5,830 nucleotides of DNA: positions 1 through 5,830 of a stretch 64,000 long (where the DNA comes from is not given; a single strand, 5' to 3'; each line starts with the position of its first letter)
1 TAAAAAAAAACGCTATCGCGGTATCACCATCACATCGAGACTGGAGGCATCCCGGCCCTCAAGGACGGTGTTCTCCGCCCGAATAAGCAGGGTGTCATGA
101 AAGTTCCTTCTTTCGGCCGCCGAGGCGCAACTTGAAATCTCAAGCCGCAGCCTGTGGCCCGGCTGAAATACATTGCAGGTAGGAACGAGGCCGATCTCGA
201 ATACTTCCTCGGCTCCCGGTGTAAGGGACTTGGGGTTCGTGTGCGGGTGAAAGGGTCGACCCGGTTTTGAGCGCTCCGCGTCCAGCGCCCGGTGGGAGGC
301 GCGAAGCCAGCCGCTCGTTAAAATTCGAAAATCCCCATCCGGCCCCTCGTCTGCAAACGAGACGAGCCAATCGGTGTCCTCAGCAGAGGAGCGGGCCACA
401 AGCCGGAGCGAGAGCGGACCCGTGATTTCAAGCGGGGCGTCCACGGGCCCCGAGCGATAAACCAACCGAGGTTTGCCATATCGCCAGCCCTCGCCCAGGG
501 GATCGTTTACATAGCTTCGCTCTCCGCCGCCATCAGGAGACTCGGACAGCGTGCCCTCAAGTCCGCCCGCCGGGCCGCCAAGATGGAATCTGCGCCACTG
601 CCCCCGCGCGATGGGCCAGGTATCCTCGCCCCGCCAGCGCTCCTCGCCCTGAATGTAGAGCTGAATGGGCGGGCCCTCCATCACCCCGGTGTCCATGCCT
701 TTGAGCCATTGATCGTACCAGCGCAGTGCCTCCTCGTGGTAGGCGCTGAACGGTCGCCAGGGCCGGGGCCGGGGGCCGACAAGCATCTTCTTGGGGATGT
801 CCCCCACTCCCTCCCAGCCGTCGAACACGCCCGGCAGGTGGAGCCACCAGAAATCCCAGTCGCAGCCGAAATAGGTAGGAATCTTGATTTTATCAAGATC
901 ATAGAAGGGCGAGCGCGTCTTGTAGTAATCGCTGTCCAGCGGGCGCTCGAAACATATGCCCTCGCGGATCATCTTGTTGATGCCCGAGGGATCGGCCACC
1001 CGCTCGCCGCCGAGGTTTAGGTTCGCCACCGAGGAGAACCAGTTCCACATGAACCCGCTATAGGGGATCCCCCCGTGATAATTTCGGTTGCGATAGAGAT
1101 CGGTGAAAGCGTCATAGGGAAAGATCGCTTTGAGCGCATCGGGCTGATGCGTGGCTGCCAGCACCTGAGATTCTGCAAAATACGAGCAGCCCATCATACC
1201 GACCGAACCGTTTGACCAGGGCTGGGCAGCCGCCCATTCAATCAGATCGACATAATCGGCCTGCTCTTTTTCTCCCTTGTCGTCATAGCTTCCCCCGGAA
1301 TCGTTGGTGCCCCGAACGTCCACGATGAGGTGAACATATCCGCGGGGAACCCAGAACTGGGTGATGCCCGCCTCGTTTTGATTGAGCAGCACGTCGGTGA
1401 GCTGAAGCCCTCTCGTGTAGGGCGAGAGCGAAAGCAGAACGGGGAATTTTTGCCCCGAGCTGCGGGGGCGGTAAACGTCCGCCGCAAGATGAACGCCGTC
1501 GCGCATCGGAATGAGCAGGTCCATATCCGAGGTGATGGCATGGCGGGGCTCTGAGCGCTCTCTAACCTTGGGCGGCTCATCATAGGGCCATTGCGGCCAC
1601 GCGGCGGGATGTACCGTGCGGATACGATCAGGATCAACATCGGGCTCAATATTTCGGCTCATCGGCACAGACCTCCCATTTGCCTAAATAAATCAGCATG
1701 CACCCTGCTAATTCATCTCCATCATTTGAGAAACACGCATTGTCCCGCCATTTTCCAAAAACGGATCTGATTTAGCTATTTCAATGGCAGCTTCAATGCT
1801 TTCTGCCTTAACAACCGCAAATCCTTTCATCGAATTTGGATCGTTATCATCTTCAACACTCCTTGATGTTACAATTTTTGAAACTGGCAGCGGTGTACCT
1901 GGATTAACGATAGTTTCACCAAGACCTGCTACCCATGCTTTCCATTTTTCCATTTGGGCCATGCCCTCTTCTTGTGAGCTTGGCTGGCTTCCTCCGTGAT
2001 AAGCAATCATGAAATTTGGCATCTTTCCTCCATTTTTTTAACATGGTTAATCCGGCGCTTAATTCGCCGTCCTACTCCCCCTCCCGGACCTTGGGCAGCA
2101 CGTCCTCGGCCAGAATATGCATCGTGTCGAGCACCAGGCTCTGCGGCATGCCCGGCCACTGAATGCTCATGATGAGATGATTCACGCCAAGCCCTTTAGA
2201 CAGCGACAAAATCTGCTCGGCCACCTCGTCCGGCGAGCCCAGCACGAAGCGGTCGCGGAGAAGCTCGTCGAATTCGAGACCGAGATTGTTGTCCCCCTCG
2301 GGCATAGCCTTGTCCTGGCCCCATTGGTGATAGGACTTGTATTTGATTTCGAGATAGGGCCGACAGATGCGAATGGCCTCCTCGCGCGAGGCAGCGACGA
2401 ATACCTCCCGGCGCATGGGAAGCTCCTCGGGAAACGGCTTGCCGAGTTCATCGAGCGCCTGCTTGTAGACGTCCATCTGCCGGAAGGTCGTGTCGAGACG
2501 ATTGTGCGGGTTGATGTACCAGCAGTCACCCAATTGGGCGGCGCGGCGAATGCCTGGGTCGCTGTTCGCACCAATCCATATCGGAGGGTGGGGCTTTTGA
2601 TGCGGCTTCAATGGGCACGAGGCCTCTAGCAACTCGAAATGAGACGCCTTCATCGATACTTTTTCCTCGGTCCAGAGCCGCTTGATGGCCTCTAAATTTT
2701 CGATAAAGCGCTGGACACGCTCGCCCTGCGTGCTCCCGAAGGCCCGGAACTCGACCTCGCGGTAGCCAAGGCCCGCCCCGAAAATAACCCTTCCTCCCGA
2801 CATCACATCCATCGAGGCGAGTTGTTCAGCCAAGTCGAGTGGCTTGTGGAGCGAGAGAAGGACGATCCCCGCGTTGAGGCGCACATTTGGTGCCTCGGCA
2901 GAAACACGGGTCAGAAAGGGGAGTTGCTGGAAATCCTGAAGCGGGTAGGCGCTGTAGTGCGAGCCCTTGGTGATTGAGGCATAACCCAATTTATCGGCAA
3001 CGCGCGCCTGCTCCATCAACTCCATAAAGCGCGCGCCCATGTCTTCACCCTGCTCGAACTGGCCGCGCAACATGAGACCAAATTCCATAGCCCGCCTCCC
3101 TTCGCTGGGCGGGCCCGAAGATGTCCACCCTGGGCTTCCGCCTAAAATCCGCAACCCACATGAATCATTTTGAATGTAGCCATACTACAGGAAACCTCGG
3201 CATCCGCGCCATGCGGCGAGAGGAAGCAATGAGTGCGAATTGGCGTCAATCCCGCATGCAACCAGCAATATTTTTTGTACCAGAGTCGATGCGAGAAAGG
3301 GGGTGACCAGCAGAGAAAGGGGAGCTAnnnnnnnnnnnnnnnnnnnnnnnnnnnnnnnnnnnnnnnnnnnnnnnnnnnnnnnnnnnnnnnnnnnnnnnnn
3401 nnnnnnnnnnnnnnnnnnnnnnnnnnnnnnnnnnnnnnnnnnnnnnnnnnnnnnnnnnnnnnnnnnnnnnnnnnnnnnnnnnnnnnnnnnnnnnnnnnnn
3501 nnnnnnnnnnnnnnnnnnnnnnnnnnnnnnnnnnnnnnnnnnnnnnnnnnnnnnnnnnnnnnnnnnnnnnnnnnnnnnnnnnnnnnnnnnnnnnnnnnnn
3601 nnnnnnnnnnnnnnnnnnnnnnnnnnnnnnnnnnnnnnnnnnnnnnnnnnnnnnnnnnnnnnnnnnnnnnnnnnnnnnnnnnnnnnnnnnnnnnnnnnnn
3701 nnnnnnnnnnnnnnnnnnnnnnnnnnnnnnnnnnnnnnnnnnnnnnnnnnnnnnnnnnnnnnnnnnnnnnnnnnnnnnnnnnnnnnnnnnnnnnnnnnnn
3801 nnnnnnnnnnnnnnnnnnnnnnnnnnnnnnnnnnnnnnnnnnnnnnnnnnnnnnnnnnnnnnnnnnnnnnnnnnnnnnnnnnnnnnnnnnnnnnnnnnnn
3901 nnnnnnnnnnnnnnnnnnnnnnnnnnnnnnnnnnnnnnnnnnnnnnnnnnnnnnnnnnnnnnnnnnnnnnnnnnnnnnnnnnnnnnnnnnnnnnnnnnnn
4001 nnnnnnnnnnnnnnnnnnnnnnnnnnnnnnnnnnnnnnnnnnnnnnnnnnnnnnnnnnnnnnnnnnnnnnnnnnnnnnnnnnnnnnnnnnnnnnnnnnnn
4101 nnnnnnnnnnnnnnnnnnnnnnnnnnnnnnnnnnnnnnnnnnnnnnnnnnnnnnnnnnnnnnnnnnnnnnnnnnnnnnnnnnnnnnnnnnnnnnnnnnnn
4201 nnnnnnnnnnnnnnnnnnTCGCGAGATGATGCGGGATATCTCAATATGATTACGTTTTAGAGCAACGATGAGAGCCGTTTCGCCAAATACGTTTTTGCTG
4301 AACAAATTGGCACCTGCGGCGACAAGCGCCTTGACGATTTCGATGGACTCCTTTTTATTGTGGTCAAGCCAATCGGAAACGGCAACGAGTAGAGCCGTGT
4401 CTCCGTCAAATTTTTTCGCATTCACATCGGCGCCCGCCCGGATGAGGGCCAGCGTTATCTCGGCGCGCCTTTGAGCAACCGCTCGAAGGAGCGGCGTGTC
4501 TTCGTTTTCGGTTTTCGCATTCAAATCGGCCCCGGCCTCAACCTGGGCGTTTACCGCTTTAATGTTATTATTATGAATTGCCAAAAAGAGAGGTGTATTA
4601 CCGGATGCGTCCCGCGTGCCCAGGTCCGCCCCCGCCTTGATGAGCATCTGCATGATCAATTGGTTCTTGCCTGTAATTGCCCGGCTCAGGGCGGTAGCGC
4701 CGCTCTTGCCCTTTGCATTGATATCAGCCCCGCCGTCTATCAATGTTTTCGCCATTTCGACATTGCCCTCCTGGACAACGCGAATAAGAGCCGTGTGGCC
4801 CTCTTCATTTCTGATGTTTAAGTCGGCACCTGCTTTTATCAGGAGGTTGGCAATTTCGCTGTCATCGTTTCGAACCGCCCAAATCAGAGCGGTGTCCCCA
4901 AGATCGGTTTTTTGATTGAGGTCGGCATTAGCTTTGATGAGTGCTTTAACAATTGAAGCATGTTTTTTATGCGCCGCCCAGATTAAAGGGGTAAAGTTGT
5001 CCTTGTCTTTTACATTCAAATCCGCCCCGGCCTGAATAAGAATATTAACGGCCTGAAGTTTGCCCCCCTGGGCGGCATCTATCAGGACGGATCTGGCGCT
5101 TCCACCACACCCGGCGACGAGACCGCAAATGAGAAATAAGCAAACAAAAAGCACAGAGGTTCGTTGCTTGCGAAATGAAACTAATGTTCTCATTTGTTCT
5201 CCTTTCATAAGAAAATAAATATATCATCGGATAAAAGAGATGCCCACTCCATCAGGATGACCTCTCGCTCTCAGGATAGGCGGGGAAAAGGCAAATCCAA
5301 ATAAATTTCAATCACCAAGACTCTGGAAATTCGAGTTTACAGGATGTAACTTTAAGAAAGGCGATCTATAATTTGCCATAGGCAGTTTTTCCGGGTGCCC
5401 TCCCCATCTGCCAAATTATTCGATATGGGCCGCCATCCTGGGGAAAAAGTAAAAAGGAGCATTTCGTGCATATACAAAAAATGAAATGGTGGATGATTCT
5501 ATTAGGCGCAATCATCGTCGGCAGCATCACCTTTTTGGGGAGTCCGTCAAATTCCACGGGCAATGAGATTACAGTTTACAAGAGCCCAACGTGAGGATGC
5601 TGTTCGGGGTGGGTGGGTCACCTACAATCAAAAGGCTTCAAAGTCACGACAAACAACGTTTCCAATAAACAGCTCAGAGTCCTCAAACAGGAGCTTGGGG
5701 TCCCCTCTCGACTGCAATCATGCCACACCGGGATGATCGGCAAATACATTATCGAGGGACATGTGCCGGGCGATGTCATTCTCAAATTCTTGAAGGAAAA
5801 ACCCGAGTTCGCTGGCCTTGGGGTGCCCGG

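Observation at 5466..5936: CopG/DUF411 copper-cluster protein with UGA in place of Cys1 of CxCC: candidate new selenoprotein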

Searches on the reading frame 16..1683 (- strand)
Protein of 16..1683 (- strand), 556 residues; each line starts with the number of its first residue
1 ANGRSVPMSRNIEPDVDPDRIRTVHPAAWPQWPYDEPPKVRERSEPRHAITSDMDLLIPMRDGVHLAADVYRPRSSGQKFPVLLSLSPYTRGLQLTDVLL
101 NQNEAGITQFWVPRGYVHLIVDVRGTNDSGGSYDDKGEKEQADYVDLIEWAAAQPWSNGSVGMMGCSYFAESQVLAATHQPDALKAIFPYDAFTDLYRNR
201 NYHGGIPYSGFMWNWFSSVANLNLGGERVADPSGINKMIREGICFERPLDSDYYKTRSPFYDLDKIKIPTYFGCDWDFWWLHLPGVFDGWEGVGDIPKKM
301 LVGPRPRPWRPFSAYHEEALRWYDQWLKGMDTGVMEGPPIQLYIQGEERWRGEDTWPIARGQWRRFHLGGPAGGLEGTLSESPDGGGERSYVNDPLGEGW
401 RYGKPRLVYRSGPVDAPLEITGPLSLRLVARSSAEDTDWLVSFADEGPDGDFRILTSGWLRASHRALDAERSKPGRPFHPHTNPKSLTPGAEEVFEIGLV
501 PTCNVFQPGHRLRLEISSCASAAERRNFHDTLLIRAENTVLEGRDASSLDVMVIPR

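Call 45: search_protein_families(library=pfam, proteins=[window:16-1683:-], max_evalue=0.00001)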
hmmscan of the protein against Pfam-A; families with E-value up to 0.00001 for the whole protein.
window:16-1683:- (556 aa): 3 families
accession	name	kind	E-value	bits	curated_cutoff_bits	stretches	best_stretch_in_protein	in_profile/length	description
PF02129.25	Peptidase_S15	-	1.9e-44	152.8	23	1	62-225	1-161/262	X-Pro dipeptidyl-peptidase (S15 family)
PF08530.16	PepX_C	-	4.4e-31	108.9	22.5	1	333-538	2-198/217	X-Pro dipeptidyl-peptidase C-terminal non-catalytic domain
PF00326.27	Peptidase_S9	-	3.7e-07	30.3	22.6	1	108-198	7-103/213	Prolyl oligopeptidase family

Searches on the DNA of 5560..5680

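Call 76: search_rna_families(source=window, start=5560, end=5680, threshold=evalue, max_evalue=10)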
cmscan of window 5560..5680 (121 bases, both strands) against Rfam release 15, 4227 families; matches with E-value up to 10: 0.
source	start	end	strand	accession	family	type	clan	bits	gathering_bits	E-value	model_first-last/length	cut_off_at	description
